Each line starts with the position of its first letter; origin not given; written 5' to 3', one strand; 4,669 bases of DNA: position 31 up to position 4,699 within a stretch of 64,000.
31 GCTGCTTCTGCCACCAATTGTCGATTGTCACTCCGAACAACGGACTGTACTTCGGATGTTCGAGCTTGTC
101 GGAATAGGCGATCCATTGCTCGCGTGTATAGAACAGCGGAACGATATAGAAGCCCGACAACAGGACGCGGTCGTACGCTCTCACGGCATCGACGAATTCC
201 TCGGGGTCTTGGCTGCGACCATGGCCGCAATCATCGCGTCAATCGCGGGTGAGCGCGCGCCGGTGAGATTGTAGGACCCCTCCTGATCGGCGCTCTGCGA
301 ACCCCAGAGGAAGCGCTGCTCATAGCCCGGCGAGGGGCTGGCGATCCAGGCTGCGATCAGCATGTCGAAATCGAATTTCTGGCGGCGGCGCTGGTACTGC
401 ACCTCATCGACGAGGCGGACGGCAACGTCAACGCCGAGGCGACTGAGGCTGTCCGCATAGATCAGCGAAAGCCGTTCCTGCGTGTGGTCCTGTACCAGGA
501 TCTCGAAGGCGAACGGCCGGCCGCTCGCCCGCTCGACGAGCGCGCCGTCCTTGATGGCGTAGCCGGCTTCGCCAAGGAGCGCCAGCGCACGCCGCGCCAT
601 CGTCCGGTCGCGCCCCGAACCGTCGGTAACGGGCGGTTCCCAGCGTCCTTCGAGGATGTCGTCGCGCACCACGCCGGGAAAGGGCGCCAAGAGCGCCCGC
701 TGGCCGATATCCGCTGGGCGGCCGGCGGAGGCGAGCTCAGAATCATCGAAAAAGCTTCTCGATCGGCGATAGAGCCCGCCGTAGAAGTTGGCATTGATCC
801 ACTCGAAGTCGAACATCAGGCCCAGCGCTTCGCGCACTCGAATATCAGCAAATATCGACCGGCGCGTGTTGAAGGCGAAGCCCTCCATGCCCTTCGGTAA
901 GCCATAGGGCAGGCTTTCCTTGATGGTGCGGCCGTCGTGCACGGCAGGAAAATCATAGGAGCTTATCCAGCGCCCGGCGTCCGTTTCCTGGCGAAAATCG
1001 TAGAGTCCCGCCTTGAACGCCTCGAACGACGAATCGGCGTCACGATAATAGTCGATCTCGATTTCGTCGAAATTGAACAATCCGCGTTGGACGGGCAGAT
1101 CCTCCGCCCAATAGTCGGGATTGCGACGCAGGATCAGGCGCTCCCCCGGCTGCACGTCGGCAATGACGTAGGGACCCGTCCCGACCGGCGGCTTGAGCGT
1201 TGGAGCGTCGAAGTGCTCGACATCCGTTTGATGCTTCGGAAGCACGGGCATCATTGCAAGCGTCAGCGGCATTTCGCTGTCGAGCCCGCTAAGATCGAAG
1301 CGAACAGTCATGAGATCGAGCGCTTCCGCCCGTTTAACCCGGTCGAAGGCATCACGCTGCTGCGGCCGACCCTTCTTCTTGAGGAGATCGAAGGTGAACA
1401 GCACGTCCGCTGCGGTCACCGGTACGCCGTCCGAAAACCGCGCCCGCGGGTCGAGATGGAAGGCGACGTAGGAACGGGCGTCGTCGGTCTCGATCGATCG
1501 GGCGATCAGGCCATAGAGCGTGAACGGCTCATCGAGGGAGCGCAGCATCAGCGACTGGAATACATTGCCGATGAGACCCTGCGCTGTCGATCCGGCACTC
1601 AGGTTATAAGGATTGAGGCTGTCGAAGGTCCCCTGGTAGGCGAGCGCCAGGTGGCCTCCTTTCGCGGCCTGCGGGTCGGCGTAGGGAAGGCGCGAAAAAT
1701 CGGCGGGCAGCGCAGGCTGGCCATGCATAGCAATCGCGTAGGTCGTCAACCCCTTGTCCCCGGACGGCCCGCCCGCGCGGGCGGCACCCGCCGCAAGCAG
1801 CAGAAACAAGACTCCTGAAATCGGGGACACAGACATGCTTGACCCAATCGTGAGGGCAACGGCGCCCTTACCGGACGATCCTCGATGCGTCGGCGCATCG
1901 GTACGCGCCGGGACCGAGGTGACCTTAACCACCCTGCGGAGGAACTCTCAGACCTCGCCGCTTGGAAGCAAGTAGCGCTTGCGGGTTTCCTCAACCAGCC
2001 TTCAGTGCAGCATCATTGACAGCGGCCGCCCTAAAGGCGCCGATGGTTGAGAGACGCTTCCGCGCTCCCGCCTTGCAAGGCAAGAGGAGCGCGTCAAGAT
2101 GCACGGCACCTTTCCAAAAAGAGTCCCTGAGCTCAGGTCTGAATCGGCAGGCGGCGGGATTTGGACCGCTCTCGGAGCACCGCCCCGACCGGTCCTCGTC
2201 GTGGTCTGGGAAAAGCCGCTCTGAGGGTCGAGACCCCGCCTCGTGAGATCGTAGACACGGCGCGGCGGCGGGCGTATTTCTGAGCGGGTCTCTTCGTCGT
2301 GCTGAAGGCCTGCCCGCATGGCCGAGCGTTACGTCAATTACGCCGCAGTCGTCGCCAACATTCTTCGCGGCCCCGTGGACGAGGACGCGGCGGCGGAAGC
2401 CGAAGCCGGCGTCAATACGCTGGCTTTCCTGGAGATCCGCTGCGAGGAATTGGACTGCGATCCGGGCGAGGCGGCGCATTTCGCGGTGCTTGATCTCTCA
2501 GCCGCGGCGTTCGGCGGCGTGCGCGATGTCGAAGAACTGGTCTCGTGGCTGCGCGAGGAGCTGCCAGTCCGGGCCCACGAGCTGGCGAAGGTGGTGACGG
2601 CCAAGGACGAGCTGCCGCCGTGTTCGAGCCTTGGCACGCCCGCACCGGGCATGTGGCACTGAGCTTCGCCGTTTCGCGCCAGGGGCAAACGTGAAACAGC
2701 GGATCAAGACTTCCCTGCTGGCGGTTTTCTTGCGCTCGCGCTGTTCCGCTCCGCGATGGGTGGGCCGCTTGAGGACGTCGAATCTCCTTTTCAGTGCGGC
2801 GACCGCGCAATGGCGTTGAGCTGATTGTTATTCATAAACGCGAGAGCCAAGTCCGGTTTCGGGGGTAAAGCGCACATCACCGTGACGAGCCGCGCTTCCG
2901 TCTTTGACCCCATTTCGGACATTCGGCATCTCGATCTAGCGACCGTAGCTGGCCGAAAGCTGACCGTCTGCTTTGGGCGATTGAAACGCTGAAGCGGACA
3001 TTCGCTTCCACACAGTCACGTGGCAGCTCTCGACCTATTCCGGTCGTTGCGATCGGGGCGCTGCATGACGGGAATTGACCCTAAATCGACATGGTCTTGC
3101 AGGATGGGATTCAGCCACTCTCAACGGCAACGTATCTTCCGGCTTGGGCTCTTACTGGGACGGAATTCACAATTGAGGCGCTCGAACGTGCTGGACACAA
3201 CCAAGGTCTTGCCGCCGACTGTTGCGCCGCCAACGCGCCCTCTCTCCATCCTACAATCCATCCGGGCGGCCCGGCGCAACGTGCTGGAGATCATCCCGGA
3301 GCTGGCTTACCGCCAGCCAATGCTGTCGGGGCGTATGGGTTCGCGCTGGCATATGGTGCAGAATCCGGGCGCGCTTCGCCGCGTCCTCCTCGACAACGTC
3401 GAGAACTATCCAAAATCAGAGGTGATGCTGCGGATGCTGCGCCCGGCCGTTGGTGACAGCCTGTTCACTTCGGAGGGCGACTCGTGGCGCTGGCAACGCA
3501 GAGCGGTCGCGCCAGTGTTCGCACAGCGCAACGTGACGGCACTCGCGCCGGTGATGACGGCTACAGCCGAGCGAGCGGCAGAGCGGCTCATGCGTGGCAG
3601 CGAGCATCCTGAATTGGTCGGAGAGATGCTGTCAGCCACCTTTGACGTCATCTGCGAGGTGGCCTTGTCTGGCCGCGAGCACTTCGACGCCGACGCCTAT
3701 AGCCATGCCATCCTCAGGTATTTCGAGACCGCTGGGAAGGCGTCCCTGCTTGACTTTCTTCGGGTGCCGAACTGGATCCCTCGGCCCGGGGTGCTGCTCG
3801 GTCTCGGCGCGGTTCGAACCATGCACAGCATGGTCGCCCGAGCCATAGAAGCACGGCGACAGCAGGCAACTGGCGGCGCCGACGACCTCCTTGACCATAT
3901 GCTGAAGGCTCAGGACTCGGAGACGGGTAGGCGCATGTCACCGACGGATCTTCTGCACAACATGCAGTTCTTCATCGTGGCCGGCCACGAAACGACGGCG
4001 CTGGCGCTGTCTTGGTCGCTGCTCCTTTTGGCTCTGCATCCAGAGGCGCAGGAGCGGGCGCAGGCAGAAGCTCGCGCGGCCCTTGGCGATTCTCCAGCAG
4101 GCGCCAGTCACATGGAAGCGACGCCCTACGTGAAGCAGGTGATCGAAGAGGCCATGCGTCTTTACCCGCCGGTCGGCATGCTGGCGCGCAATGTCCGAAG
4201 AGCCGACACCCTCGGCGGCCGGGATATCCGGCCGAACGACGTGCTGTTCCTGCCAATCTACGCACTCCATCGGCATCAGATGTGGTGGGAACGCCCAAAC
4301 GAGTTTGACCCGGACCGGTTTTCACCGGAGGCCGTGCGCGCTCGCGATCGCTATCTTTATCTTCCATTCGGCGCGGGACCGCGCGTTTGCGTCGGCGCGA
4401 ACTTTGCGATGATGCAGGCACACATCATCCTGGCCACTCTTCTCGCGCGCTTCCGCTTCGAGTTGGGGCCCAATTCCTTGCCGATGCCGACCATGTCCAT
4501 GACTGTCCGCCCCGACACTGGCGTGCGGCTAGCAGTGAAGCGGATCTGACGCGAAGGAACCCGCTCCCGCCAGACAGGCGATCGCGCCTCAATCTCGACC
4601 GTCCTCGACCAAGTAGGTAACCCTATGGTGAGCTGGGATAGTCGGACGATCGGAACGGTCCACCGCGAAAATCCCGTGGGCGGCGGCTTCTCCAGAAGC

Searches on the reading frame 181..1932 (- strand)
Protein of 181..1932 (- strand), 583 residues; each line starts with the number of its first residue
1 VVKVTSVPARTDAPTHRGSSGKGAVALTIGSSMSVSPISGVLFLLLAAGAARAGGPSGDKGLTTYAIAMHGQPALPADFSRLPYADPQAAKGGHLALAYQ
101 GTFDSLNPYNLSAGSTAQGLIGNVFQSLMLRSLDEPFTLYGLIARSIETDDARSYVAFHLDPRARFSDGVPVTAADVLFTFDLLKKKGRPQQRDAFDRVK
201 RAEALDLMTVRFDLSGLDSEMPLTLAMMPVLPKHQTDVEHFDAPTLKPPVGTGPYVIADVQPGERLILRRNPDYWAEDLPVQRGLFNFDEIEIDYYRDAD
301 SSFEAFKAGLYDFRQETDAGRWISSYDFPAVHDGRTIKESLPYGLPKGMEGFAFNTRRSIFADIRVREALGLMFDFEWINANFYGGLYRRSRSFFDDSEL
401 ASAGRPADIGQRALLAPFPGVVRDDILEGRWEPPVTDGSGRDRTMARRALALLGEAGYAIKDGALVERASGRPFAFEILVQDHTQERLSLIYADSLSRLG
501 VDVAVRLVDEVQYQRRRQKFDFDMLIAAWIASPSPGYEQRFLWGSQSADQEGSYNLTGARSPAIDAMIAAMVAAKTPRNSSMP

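Call 71: search_protein_families(library=pfam, proteins=[window:181-1932:-], max_evalue=0.0001)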
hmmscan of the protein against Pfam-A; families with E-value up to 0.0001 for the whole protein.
window:181-1932:- (583 aa): 1 family
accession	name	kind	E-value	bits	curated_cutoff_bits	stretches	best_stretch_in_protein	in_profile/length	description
PF00496.27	SBP_bac_5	-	1.3e-63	215.8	32.4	1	139-547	2-364/368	Bacterial extracellular solute-binding proteins, family 5 Middle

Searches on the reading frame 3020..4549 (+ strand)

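Call 71: search_protein_families(library=pfam, proteins=[window:3020-4549:+], max_evalue=0.0001)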
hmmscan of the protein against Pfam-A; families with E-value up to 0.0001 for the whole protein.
window:3020-4549:+ (509 aa): 1 family
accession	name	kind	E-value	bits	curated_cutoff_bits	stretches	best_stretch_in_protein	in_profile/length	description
PF00067.27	p450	-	5.1e-76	256.7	22.8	1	86-496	20-452/462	Cytochrome P450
